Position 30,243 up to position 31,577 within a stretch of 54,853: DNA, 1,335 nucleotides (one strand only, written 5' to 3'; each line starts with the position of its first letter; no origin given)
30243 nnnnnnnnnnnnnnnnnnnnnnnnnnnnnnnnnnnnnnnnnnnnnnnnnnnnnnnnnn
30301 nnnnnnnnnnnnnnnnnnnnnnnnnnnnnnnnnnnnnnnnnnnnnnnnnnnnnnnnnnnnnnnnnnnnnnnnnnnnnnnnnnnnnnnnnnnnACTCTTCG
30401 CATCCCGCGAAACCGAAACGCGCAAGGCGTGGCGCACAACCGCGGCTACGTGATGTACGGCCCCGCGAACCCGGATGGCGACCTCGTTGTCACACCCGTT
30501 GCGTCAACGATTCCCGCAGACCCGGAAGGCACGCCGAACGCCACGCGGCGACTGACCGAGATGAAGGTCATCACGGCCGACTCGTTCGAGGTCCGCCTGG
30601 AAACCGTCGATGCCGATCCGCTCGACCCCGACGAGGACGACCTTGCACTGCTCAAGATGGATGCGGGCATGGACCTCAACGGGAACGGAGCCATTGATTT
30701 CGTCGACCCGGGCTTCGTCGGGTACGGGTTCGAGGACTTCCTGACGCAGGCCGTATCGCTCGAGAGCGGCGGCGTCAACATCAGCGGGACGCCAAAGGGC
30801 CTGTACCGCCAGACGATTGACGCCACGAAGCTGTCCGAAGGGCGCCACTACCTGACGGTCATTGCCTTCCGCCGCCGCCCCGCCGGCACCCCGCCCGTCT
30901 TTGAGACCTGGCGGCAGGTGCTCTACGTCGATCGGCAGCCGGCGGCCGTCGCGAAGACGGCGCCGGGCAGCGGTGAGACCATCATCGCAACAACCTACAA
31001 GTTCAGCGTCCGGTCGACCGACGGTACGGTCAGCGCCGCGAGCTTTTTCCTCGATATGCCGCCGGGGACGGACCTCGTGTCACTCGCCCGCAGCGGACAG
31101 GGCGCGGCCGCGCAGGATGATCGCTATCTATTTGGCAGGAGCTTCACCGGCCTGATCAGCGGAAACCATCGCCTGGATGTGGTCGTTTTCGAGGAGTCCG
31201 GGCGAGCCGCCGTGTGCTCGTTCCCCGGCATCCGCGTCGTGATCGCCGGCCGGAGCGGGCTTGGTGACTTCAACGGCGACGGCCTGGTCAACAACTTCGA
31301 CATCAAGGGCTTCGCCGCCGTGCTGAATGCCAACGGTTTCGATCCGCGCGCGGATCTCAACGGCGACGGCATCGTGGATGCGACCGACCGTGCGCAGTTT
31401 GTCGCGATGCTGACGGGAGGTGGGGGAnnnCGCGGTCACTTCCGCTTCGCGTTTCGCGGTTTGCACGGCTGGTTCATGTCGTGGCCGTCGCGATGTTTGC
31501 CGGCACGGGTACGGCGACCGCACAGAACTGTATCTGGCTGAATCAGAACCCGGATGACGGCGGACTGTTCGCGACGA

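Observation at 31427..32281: Candidate cohesin-like scaffold translationally coupled (ATGA) to the dockerin-bearing amylase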

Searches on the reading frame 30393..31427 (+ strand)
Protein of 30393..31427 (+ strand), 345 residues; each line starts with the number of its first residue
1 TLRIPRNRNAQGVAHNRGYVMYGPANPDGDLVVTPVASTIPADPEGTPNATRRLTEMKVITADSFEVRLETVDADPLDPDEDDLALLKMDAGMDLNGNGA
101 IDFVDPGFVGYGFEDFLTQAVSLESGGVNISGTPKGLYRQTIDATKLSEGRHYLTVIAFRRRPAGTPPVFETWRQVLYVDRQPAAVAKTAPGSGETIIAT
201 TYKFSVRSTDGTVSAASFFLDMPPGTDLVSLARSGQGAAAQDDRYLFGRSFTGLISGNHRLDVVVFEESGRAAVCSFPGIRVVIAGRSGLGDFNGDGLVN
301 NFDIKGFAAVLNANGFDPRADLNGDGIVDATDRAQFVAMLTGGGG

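Call 57: find_related_loci(query=A4, collection=metagenome_contigs, flank=3000)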
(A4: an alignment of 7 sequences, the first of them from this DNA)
Query A4 (345 aa) in metagenome_contigs; peptide patterns used: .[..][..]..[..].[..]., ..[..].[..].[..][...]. (x = any residue, [..] = any of these).
424 stretches matched a pattern; 5 encode a relative of the query (tblastn E <= 1e-3); 5 distinct loci.
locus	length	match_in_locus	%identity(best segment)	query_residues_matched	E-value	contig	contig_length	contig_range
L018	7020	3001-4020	75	1-340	7e-166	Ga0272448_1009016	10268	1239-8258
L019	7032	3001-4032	70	1-344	2e-155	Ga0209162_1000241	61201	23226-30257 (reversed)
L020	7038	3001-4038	60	1-344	1e-125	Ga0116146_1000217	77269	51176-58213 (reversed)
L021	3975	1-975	57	22-344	2e-111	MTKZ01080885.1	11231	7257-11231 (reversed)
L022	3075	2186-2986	41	15-270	9e-48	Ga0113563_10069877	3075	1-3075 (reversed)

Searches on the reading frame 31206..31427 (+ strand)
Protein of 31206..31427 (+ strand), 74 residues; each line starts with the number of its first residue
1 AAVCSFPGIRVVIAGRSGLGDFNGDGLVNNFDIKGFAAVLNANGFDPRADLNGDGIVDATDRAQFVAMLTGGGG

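Call 48: find_homologous_proteins(query=window:31206-31427:+, max_evalue=0.01)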
Query window:31206-31427:+ (74 aa): 1 proteins with E <= 0.01 among 4 candidates.
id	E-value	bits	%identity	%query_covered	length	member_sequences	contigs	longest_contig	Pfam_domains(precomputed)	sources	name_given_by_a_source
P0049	1.2e-25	106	74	100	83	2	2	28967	PF00404.25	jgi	-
